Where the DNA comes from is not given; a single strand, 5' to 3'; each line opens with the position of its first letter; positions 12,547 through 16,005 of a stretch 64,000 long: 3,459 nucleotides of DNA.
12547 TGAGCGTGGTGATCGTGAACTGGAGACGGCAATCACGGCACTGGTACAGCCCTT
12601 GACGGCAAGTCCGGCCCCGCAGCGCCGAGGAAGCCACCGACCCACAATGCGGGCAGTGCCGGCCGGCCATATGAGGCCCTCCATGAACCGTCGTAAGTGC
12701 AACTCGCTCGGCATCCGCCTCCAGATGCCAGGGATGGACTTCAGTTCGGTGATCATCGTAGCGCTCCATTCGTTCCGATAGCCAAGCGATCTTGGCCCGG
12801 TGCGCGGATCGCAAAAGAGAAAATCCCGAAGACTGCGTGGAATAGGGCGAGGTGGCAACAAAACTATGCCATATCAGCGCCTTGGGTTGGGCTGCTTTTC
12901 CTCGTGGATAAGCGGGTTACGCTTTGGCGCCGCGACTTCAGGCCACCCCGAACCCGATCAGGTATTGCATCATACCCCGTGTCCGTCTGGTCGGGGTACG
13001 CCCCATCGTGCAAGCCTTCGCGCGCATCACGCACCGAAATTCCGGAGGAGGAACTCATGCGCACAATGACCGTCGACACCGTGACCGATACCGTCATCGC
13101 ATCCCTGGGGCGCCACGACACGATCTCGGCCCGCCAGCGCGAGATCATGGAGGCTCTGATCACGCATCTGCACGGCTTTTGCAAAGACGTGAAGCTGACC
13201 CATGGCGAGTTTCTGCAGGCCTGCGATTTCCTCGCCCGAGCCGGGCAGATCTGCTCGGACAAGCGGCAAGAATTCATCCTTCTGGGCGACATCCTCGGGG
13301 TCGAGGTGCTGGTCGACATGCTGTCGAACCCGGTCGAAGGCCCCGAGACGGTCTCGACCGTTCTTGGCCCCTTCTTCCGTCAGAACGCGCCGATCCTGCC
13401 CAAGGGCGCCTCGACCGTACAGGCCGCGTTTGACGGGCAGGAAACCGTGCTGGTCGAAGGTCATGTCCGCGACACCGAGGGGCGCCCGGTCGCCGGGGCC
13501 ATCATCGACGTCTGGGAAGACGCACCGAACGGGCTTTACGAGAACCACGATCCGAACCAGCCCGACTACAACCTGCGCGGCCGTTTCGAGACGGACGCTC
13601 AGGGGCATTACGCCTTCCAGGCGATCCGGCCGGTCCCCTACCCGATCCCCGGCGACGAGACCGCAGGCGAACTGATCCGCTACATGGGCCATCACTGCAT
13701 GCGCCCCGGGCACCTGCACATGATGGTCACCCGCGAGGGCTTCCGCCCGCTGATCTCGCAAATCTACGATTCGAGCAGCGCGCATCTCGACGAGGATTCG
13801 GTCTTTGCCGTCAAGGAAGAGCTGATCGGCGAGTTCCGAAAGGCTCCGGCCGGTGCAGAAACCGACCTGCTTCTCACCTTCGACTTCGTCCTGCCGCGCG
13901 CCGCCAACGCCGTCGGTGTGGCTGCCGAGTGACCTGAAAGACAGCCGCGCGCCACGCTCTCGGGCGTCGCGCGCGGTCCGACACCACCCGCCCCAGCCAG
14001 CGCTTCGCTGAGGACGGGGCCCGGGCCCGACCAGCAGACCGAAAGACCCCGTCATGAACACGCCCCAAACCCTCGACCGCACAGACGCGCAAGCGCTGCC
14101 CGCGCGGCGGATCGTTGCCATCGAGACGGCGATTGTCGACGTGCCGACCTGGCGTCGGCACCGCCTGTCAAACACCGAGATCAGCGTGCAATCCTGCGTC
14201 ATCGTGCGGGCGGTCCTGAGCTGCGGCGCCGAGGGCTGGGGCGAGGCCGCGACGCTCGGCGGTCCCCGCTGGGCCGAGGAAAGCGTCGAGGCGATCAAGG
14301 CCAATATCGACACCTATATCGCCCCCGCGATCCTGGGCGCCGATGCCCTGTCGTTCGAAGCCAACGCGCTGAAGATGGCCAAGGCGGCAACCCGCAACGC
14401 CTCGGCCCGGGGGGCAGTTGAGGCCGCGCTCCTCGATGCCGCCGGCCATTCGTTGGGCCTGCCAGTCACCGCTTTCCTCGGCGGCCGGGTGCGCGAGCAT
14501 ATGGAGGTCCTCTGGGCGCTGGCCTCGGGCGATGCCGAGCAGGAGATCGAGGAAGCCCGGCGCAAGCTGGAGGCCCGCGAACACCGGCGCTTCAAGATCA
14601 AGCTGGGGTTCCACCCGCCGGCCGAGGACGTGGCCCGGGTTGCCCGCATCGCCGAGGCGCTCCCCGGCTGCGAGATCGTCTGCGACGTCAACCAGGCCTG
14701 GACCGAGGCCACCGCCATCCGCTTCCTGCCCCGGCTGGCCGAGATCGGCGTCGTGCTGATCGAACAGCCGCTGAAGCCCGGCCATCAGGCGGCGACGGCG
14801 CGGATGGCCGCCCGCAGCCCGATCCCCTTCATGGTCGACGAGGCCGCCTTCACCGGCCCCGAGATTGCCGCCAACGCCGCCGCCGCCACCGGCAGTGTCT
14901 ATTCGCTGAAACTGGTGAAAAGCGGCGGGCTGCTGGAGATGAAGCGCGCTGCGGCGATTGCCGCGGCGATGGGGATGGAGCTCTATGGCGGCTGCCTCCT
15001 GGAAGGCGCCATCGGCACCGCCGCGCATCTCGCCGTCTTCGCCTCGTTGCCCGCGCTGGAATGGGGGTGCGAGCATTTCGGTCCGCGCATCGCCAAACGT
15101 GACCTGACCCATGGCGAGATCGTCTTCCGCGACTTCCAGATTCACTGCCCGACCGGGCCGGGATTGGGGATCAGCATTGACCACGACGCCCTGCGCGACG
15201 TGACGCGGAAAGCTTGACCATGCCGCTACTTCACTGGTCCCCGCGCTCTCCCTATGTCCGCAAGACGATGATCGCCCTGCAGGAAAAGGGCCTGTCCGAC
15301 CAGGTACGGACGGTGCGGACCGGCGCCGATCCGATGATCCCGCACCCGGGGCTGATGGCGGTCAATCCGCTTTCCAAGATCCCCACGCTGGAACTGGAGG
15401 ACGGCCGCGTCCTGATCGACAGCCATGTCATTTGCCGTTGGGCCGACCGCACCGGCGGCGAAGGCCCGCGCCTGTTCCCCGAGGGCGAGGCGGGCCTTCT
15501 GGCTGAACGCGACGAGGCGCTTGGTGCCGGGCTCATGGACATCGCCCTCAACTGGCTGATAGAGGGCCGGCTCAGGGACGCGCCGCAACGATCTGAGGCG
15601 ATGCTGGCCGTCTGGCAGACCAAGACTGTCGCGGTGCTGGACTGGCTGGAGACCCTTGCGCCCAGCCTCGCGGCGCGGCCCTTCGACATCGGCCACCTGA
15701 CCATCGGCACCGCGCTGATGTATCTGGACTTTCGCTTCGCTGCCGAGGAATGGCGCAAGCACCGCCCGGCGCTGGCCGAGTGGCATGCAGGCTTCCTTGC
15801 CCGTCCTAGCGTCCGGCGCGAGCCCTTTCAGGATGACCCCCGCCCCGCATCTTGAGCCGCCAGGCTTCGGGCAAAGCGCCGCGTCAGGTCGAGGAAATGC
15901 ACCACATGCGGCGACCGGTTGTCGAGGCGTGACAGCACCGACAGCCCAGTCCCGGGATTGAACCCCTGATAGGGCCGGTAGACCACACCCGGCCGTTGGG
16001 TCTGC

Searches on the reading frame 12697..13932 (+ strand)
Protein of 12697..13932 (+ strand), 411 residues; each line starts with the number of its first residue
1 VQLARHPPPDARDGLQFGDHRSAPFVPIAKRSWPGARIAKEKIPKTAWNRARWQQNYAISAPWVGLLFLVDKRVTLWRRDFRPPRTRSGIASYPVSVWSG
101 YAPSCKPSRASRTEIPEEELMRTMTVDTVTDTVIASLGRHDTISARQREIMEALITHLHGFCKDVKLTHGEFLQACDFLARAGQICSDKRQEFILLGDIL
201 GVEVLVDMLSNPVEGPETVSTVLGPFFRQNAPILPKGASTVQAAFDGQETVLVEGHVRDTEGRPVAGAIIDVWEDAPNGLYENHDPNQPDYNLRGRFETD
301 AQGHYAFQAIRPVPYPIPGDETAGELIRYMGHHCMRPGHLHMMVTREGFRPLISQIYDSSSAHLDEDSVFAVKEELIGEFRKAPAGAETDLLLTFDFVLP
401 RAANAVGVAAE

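Call 38: search_protein_families(library=pfam, proteins=[window:12697-13932:+], max_evalue=0.001)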
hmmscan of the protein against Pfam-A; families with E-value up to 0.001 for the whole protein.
window:12697-13932:+ (411 aa): 3 families
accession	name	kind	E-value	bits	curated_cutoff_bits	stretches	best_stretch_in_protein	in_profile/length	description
PF00775.27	Dioxygenase_C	-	1.3e-38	132.7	27.3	1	224-399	3-180/182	Dioxygenase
PF04444.19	Dioxygenase_N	-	1.8e-25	89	27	1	145-213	2-70/75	Catechol dioxygenase N terminus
PF13620.12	CarboxypepD_reg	-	0.00031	21.5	32.3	0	253-315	2-50/82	Carboxypeptidase regulatory-like domain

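Call 65: search_protein_families(library=ncbifam, proteins=[window:12697-13932:+], max_evalue=0.00001)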
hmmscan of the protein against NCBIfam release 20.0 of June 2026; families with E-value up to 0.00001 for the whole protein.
window:12697-13932:+ (411 aa): 5 families
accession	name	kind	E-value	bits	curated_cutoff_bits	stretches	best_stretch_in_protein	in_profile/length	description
TIGR02465.1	chlorocat_1_2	equivalog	3.4e-48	164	359.25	1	145-399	2-243/246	chlorocatechol 1,2-dioxygenase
TIGR02439.1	catechol_proteo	equivalog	9.1e-41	139.7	392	1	139-385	16-263/285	catechol 1,2-dioxygenase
TIGR02438.1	catachol_actin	equivalog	1.1e-38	133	404.4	1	140-399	29-278/281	catechol 1,2-dioxygenase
TIGR02422.1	protocat_beta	equivalog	4.1e-17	62.6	296.4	1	217-399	26-210/220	protocatechuate 3,4-dioxygenase subunit beta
TIGR02423.1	protocat_alph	equivalog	2e-07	31.1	126.25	1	241-314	31-108/193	protocatechuate 3,4-dioxygenase subunit alpha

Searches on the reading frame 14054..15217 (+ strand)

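Call 38: search_protein_families(library=pfam, proteins=[window:14054-15217:+], max_evalue=0.001)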
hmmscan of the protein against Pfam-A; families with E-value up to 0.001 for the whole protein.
window:14054-15217:+ (387 aa): 2 families
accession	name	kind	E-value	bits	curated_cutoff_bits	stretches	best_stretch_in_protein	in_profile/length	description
PF13378.12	MR_MLE_C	-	5.3e-50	170.6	29.4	1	165-379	3-219/219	Enolase C-terminal domain-like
PF02746.21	MR_MLE_N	-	8.5e-21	74.8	22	1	23-143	2-117/117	Mandelate racemase / muconate lactonizing enzyme, N-terminal domain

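Call 65: search_protein_families(library=ncbifam, proteins=[window:14054-15217:+], max_evalue=0.00001)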
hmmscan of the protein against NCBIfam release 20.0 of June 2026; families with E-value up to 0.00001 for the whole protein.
window:14054-15217:+ (387 aa): 17 families
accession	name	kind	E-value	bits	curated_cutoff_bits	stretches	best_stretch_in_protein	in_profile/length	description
TIGR02534.1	mucon_cyclo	subfamily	6.4e-117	390.7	334.95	1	20-386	1-368/368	muconate/chloromuconate family cycloisomerase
NF042940.1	racemase_DgcA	equivalog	2.6e-30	105.8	400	1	47-328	24-284/323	N-acetyl-D-Glu racemase DgcA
NF043002.1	HProlDhtase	equivalog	7.5e-27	94.1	500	1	20-382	3-361/366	cis-3-hydroxy-L-proline dehydratase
NF041118.1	A_G_epim_Thtga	equivalog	1.3e-24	87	500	1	37-326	20-303/341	L-Ala-D/L-Glu epimerase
NF010624.0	PRK14017.1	equivalog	6.1e-22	78.2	311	1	49-385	16-362/382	galactonate dehydratase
TIGR01928.1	menC_lowGC_arch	equivalog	1.2e-20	73.9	200.65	1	42-334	17-301/325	o-succinylbenzoate synthase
NF040866.1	AraD_Arch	equivalog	6.3e-18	64.9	650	1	48-381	34-367/372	arabinonate dehydratase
NF040790.2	glucon_galact_dh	equivalog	1.3e-16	60.4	750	1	47-382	24-368/390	bifunctional D-gluconate/D-galactonate dehydratase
NF047820.1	TalGalacDh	equivalog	2.7e-16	59.5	500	1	116-380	105-361/371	L-talarate/galactarate dehydratase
NF011708.0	PRK15129.1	equivalog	6.7e-16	58.2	343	1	115-327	84-288/321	L-Ala-D/L-Glu epimerase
TIGR01927.1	menC_gam_Gplu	equivalog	2e-15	56.9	130.55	1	43-328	18-278/307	o-succinylbenzoate synthase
NF002782.0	PRK02901.1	equivalog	4.7e-13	48.8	288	1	129-339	73-265/328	o-succinylbenzoate synthase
NF043051.1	ManoateDhtManD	equivalog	3.3e-10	39.4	550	1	49-227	18-193/403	D-mannonate dehydratase ManD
NF011654.0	PRK15072.1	subfamily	2.1e-09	36.8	430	1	49-228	18-195/404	D-galactonate dehydratase family protein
NF002739.0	PRK02714.1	equivalog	1.8e-08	34.3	259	1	164-342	121-304/320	o-succinylbenzoate synthase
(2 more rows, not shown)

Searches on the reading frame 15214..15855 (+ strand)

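Call 38: search_protein_families(library=pfam, proteins=[window:15214-15855:+], max_evalue=0.001)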
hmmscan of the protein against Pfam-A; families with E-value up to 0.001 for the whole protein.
window:15214-15855:+ (213 aa): 4 families
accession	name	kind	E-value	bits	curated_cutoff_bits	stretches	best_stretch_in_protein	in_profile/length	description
PF13409.12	GST_N_2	-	1.4e-19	70.9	25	1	12-79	2-69/70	Glutathione S-transferase, N-terminal domain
PF13417.12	GST_N_3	-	2.3e-13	50.7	22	1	6-80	1-70/75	Glutathione S-transferase, N-terminal domain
PF02798.26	GST_N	-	9.2e-07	29.5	20.9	1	7-78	5-75/76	Glutathione S-transferase, N-terminal domain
PF13410.11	GST_C_2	-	9.3e-06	26.1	24.9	1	134-192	7-68/69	Glutathione S-transferase, C-terminal domain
